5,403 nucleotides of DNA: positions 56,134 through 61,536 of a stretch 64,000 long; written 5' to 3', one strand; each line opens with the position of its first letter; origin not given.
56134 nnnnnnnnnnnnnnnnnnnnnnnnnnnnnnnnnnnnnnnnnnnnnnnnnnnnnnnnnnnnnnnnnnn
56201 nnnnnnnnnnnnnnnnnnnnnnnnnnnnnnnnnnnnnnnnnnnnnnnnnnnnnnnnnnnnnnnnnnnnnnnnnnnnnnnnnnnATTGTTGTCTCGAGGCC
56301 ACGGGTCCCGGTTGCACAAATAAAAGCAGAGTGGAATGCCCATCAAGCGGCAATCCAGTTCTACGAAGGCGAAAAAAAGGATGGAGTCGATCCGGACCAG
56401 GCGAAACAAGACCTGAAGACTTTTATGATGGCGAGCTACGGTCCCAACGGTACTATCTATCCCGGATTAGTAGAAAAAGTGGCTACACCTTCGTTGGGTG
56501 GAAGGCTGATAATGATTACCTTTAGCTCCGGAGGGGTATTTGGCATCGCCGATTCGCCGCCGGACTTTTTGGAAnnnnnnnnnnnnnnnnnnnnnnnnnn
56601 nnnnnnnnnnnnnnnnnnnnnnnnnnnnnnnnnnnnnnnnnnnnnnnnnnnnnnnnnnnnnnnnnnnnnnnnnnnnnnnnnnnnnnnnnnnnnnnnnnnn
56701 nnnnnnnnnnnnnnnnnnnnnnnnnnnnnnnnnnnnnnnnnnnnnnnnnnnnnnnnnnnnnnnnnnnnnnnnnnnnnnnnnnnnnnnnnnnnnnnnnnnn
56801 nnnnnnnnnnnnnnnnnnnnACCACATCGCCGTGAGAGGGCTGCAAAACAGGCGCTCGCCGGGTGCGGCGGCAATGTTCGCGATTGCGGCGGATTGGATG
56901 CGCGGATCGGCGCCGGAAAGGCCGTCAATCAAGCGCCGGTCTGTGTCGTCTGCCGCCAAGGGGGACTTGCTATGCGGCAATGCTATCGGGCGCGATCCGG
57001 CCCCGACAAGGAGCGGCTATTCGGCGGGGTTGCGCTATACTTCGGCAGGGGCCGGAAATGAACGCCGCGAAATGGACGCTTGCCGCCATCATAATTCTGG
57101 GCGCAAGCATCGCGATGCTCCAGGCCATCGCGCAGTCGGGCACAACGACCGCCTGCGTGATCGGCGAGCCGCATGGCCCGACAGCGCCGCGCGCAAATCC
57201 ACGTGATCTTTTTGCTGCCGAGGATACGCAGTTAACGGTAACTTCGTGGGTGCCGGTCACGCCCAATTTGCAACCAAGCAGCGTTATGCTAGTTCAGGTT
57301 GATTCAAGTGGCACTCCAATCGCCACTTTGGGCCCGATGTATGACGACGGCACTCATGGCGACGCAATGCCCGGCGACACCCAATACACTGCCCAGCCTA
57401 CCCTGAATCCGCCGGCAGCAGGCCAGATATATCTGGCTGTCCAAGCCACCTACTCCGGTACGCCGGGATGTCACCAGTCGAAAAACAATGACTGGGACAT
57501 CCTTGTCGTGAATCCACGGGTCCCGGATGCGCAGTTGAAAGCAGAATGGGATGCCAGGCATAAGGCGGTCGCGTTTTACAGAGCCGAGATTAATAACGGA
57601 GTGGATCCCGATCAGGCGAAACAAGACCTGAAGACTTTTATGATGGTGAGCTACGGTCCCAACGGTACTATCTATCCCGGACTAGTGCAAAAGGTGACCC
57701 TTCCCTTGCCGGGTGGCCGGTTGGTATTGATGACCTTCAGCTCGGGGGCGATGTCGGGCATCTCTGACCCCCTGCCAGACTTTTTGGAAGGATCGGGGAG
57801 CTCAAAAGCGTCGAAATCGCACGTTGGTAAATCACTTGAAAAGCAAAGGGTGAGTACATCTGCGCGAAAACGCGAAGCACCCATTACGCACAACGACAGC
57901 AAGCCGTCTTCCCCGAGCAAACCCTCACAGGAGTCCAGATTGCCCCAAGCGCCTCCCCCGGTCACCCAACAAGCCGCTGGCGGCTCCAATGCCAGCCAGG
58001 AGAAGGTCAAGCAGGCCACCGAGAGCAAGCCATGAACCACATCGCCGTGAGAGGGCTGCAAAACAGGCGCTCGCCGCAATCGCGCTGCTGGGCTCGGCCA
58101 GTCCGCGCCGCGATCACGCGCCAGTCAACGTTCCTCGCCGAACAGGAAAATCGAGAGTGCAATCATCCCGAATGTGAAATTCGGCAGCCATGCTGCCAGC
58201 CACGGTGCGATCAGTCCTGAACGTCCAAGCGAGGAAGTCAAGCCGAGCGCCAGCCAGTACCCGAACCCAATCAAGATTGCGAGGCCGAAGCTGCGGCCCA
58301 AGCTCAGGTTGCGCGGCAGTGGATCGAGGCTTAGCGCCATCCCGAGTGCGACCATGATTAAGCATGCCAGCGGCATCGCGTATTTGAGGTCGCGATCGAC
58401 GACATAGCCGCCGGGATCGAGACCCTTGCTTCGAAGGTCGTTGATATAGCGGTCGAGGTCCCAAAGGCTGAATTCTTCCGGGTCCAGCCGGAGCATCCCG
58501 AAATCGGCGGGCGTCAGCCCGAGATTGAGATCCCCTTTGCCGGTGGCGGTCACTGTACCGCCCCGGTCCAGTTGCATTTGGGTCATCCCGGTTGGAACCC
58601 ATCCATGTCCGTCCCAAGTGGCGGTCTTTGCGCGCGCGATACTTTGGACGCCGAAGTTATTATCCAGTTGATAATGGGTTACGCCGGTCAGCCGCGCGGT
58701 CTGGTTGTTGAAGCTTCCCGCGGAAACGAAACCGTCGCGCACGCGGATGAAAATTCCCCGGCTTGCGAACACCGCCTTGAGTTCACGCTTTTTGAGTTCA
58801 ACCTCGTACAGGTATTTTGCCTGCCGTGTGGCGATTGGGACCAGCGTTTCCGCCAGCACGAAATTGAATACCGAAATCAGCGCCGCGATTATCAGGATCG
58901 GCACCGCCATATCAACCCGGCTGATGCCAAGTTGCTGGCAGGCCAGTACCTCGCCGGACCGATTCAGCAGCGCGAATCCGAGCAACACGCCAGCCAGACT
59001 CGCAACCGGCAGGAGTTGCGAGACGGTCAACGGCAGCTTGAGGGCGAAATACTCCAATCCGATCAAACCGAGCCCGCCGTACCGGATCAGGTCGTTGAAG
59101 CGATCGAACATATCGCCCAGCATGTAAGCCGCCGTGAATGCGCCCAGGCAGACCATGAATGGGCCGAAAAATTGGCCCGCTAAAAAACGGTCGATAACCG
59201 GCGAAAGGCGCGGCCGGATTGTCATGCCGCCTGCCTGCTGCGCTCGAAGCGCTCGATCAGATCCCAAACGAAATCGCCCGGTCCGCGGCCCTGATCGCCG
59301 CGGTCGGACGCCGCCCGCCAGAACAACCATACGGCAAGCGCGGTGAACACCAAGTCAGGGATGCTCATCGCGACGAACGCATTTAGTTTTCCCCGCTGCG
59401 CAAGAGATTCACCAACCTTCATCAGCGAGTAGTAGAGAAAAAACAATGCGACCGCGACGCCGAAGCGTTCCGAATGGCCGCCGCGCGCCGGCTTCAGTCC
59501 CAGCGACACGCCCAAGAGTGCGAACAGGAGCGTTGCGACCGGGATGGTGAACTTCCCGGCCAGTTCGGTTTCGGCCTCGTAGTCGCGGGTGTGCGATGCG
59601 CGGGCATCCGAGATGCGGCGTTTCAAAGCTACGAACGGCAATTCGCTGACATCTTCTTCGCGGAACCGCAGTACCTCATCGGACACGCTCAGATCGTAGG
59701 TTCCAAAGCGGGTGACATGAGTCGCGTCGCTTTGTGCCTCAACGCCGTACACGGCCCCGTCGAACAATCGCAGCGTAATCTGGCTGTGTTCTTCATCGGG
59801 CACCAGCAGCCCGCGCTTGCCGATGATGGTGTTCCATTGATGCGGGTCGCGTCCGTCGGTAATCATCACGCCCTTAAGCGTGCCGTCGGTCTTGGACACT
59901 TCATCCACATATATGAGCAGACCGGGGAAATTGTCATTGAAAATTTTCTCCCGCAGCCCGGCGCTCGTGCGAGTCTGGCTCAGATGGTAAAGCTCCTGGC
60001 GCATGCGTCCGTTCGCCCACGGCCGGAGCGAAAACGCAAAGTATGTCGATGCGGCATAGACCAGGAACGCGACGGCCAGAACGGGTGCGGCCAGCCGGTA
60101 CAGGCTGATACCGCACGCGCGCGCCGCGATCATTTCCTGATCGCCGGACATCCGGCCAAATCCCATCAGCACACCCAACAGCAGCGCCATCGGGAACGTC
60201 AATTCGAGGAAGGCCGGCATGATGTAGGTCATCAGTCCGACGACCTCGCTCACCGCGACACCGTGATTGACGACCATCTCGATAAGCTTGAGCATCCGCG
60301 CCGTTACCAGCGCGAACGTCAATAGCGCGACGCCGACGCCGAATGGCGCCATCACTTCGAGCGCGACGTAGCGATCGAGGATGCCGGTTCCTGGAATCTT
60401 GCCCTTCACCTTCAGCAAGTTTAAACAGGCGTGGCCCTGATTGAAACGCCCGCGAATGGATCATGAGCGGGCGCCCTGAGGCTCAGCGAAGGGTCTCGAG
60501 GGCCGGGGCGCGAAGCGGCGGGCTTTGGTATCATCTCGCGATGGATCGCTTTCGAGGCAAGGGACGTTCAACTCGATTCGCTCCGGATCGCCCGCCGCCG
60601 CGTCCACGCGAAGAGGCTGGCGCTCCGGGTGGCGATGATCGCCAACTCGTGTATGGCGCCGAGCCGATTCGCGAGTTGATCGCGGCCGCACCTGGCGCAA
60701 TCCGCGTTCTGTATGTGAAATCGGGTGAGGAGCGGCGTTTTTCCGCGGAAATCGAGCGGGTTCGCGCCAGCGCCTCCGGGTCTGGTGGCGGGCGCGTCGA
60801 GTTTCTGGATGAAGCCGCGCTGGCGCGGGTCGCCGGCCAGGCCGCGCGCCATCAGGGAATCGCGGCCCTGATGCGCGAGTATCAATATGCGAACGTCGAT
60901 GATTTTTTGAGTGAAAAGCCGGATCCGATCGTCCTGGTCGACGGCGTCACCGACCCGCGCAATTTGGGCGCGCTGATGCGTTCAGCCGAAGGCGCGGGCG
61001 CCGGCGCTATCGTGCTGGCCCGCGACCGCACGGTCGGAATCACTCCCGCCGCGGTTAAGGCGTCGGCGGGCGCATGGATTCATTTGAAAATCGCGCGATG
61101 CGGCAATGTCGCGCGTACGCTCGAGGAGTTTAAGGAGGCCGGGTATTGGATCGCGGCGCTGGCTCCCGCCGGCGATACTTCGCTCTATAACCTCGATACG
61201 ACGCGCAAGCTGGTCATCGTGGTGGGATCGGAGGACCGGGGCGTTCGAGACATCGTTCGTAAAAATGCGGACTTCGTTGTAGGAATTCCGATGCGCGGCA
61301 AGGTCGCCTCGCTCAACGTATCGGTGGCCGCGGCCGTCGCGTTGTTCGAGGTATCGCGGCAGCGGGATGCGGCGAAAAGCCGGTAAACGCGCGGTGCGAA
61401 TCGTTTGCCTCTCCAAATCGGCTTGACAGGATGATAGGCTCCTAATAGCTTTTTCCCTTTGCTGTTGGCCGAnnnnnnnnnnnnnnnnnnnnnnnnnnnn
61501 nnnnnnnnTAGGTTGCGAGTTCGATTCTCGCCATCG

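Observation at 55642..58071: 1.2-kb tandem duplication creating two diverging secreted-protein paralogs and a truncated HEAT-gene copy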

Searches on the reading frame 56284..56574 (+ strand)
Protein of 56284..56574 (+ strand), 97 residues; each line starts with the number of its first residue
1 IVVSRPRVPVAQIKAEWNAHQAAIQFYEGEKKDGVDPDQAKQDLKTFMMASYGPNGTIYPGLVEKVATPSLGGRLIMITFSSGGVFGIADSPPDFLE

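Call 59: search_protein_representatives(alignment_id=A3)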
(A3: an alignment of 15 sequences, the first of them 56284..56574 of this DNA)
Query: 15 sequences, 95 profile positions. Proteins with E-value up to 0.001 (for the whole library): 30; up to 1e-10: 14; up to 1e-30: 1. The best 30 are listed.
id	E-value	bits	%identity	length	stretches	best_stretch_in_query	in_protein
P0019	5.2e-49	180.6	-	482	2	1-94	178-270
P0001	4.5e-30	119.9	-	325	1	1-94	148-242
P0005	3.4e-29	117.1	-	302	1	1-94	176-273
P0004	1.4e-27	111.9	-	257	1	1-94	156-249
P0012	2.5e-27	111.1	-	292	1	2-89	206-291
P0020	1.0e-26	109.2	-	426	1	1-94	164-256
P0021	1.2e-24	102.4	-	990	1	1-88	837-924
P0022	1.2e-21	92.9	-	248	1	2-89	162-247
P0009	1.6e-21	92.5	-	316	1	1-93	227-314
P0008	3.9e-21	91.2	-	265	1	1-94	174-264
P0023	4.5e-20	87.8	-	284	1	3-93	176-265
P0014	9.4e-18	80.4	-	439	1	3-94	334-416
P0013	3.4e-16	75.4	-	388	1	7-88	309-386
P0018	5.8e-11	58.6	-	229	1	7-94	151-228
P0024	4.0e-10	56.0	-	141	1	6-95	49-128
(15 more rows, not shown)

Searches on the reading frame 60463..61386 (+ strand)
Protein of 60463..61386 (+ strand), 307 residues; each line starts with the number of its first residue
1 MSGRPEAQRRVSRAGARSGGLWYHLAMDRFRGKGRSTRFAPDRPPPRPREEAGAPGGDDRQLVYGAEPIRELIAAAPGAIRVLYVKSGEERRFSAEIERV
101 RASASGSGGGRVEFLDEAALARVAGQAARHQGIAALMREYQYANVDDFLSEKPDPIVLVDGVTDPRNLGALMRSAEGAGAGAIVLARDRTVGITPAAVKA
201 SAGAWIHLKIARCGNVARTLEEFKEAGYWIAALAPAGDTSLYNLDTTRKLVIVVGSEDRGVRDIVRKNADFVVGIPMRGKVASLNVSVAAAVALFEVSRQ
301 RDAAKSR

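Call 44: search_protein_families(library=pfam, proteins=[window:60463-61386:+], max_evalue=0.01)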
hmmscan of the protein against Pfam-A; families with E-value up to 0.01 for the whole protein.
window:60463-61386:+ (307 aa): 2 families
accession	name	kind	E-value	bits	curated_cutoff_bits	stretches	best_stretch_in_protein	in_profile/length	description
PF00588.24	SpoU_methylase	-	3.9e-39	134.4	29.7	1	156-295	3-142/142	SpoU rRNA Methylase family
PF08032.17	SpoU_sub_bind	-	7.7e-09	36.2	22.8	1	62-142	1-75/76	RNA 2'-O ribose methyltransferase substrate binding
